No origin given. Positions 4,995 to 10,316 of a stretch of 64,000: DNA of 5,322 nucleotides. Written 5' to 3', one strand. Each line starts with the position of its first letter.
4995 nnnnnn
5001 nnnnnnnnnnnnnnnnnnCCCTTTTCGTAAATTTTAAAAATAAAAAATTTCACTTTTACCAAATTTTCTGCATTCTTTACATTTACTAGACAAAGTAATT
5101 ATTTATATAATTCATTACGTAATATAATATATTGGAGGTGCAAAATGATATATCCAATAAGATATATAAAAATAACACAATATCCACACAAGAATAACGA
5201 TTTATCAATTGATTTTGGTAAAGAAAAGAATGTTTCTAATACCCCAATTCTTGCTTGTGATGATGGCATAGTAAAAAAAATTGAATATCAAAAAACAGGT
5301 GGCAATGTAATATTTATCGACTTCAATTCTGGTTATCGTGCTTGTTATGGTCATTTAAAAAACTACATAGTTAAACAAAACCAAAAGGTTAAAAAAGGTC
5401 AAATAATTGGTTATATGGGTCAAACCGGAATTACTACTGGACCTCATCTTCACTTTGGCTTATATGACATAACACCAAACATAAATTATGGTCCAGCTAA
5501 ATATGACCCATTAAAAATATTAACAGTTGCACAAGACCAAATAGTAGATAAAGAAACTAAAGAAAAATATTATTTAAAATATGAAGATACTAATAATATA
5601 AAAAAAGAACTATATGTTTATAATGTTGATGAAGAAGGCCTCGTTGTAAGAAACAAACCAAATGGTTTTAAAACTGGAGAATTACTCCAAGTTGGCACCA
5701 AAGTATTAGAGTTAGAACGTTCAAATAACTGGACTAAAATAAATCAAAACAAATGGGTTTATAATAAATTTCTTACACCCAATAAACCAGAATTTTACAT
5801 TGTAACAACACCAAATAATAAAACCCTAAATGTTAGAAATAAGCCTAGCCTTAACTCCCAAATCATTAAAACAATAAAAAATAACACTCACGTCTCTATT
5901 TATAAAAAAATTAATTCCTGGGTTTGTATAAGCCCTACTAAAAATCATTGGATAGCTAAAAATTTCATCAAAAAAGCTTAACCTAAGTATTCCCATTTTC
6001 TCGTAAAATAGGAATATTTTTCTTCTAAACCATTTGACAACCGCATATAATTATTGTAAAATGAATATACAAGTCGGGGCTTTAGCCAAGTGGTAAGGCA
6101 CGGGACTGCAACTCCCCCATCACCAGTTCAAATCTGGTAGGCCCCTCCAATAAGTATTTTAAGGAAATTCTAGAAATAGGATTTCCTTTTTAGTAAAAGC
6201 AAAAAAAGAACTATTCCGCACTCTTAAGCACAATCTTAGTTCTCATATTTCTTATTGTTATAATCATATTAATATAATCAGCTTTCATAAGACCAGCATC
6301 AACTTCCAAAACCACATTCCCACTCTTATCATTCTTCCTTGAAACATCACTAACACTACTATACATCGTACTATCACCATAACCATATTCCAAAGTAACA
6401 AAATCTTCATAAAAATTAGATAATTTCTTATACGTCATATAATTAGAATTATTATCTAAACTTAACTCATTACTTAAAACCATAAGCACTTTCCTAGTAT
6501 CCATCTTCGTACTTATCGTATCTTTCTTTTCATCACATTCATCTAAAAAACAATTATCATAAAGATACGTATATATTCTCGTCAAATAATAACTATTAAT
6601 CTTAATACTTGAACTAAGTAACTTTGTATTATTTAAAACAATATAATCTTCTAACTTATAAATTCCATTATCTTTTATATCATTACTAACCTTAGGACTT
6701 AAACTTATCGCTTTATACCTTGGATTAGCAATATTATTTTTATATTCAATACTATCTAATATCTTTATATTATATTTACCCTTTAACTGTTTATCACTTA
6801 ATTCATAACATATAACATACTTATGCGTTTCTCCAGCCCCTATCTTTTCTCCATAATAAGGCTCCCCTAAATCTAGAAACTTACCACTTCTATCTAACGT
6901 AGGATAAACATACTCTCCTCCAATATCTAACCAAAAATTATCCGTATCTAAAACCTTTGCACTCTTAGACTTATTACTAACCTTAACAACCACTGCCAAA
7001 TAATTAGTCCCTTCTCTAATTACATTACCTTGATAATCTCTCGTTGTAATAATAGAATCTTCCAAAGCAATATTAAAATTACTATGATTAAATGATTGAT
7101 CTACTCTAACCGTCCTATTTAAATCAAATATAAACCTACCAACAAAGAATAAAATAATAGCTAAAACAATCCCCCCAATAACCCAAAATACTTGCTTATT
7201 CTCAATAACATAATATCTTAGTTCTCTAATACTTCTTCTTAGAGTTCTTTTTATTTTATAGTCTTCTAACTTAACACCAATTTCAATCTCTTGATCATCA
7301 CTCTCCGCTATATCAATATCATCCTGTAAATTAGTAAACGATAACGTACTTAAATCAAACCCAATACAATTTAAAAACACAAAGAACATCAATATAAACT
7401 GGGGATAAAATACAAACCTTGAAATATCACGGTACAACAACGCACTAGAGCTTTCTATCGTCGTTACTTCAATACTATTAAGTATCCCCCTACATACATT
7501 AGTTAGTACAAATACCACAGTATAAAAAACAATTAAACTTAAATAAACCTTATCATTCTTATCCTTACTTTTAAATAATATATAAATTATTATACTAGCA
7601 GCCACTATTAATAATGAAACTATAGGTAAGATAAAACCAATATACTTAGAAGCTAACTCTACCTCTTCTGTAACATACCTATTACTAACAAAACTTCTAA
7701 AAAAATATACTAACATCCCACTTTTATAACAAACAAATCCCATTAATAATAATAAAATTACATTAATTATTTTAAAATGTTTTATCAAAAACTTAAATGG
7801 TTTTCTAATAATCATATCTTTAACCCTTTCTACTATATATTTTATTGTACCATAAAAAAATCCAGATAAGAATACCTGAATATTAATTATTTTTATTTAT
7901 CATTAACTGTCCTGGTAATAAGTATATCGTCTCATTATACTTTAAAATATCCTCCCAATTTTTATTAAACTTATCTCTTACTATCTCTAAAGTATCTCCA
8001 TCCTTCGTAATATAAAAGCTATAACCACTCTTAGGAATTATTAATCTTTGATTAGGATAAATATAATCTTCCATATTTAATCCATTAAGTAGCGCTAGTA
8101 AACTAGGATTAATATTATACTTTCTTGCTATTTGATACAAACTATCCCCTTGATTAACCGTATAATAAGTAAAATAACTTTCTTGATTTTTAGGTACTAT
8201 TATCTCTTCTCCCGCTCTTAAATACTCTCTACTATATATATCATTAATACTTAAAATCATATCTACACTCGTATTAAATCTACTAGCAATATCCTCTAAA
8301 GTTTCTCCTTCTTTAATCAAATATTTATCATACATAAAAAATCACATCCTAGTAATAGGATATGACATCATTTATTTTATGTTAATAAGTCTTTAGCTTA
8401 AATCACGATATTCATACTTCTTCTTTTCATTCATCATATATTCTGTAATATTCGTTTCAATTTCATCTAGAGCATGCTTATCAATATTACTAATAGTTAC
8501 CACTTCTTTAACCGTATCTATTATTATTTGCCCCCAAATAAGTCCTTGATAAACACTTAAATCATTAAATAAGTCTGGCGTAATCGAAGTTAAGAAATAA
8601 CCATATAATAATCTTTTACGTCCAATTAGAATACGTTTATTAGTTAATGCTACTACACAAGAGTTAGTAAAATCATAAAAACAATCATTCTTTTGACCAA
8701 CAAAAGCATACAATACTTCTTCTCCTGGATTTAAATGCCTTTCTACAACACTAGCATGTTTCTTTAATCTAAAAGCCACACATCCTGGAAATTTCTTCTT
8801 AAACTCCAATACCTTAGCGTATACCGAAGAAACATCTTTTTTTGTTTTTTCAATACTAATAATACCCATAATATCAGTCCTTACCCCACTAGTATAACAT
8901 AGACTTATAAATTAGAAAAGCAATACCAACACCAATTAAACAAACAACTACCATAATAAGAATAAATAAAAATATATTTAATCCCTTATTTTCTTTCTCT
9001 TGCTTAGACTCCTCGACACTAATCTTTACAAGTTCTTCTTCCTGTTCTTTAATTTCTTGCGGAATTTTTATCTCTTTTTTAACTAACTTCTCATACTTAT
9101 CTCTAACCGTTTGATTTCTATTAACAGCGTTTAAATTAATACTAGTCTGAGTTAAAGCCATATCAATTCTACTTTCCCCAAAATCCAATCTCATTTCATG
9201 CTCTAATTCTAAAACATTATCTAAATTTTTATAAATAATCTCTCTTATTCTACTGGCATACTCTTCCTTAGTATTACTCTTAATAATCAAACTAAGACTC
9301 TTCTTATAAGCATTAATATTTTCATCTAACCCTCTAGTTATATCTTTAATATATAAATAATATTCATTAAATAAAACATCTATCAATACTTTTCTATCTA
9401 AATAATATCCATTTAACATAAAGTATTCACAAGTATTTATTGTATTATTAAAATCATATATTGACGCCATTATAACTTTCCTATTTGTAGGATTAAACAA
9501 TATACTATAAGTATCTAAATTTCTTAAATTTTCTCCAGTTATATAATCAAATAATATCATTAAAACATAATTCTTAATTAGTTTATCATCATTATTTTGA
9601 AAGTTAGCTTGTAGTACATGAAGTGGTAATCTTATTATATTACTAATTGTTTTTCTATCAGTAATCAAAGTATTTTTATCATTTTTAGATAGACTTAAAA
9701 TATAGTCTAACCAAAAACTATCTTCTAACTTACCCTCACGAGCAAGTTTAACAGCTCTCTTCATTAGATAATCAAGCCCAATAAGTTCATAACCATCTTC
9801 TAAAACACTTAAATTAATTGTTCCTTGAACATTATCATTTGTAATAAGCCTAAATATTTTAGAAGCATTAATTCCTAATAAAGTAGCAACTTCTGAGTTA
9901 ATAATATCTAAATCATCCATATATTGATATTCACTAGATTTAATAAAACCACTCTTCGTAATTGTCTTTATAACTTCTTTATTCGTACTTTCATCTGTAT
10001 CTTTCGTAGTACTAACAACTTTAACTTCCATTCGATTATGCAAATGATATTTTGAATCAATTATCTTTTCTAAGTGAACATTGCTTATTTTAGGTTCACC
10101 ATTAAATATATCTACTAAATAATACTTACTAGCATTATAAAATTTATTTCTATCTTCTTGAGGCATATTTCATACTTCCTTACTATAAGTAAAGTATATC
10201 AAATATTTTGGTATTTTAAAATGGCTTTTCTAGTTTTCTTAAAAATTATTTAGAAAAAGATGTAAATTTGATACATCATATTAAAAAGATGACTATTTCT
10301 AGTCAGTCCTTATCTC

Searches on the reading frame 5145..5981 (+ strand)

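Call 56: search_protein_families(library=pfam, proteins=[window:5145-5981:+], max_evalue=0.001)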
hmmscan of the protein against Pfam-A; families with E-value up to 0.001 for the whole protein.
window:5145-5981:+ (278 aa): 2 families
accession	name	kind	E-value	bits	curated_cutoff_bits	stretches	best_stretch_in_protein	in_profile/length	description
PF01551.29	Peptidase_M23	-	3.7e-24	85.2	28.7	1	31-108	12-89/96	Peptidase family M23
PF08239.17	SH3_3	-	1.2e-11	45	27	1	227-273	2-51/54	Bacterial SH3 domain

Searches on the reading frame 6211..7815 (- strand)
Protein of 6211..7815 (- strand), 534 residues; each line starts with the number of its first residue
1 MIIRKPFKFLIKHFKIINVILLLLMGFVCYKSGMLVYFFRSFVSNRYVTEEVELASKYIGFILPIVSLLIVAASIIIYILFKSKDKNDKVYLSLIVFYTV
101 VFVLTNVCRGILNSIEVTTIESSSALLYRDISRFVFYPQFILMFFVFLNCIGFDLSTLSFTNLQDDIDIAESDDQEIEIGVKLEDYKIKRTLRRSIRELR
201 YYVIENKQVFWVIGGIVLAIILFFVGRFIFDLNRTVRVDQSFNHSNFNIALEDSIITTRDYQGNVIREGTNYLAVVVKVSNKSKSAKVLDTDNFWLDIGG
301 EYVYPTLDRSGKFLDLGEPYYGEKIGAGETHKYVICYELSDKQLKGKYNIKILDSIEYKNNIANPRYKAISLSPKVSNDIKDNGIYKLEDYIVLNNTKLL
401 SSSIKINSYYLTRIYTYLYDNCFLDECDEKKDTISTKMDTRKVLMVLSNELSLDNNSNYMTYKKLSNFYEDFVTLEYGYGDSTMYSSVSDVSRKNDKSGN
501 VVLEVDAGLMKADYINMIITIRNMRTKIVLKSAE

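Call 8: search_protein_families(library=pfam, proteins=[window:6211-7815:-], max_evalue=0.1)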
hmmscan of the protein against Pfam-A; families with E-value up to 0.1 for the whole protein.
window:6211-7815:- (534 aa): 1 family
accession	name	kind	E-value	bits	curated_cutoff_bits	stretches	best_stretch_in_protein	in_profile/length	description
PF11611.13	DUF4352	-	0.0023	18.7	25.9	1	238-358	3-117/122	Domain of unknown function (DUF4352)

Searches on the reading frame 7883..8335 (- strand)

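Call 8: search_protein_families(library=pfam, proteins=[window:7883-8335:-], max_evalue=0.1)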
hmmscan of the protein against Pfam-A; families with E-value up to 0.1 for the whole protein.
window:7883-8335:- (150 aa): 14 families
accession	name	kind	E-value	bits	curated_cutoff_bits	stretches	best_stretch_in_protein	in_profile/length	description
PF01476.26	LysM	-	2.4e-30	104.7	20.9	2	58-101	1-43/43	LysM domain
PF23473.1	LysM3_LYK4_5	-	7.1e-13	48.9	29.3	2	57-101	4-47/48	LYK4/5 LysM3 domain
PF23446.1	LysM1_NFP_LYK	-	6.5e-10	40.2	36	2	12-48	17-54/60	NFP/LYK LysM1 domain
PF23577.1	LysM_RLK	-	1e-06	29.1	27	0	7-31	5-29/44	LysM domain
PF23462.1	LysM3_NFP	-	0.0013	19.6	28.1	0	10-34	10-33/48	NFP LysM3 domain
PF22310.2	NMB0315_dom_I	-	0.0022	18.8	27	0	7-36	8-37/83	NMB0315-like, domain I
PF13518.12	HTH_28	-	0.0042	17.6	25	0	7-27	9-29/52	Helix-turn-helix domain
PF13936.12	HTH_38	-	0.0077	16.4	27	0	61-78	18-35/44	Helix-turn-helix domain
PF04225.17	LysM_OapA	-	0.023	15.2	22.3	0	57-79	4-26/85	Opacity-associated protein A LysM-like domain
PF14326.11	DUF4384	-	0.029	14.9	27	0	23-54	30-60/81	Domain of unknown function (DUF4384)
PF02796.21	HTH_7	-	0.029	14.9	23.8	0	6-24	17-35/45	Helix-turn-helix domain of resolvase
PF09314.17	DUF1972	-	0.033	14.2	25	1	55-149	72-162/186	Domain of unknown function (DUF1972)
PF23472.1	LysM2_CERK1_LYK3_4_5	-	0.036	14.4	27.4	0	5-48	8-54/56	LYK3/4/5 LysM2 domain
PF13384.12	HTH_23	-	0.086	13.1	24.6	0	61-78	15-32/50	Homeodomain-like domain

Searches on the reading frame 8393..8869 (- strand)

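Call 8: search_protein_families(library=pfam, proteins=[window:8393-8869:-], max_evalue=0.1)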
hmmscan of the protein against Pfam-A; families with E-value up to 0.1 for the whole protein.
window:8393-8869:- (158 aa): 1 family
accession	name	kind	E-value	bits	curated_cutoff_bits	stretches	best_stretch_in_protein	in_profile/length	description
PF14470.12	bPH_3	-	3.7e-12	47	23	1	46-139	1-91/95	Bacterial PH domain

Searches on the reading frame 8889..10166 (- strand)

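Call 8: search_protein_families(library=pfam, proteins=[window:8889-10166:-], max_evalue=0.1)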
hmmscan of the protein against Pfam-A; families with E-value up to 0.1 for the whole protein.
window:8889-10166:- (425 aa): 1 family
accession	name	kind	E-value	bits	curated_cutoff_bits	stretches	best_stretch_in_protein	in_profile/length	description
PF10661.14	EssA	-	0.014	15.7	24.1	1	372-422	98-146/147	WXG100 protein secretion system (Wss), protein EssA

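Call 10: search_protein_families(library=ncbifam, proteins=[window:8889-10166:-], max_evalue=0.1)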
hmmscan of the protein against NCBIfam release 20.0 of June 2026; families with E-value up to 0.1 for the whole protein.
window:8889-10166:- (425 aa): 2 families
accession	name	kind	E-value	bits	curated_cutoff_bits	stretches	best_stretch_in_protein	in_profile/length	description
NF041291.1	StbC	equivalog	0.046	14.1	100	0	349-420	46-121/122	plasmid stabilization protein StbC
NF004376.0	PRK05740.2-1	equivalog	0.076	12.9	162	0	384-418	12-46/138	preprotein translocase subunit SecE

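Call 80: search_protein_families(library=phrogs, proteins=[window:8889-10163:-], max_evalue=0.01)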
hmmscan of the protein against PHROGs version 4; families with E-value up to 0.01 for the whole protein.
window:8889-10163:- (424 aa): 0 families

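Call 81: search_protein_families(library=padloc, proteins=[window:8889-10163:-], max_evalue=0.01)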
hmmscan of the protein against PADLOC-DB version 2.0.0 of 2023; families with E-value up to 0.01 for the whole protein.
window:8889-10163:- (424 aa): 0 families
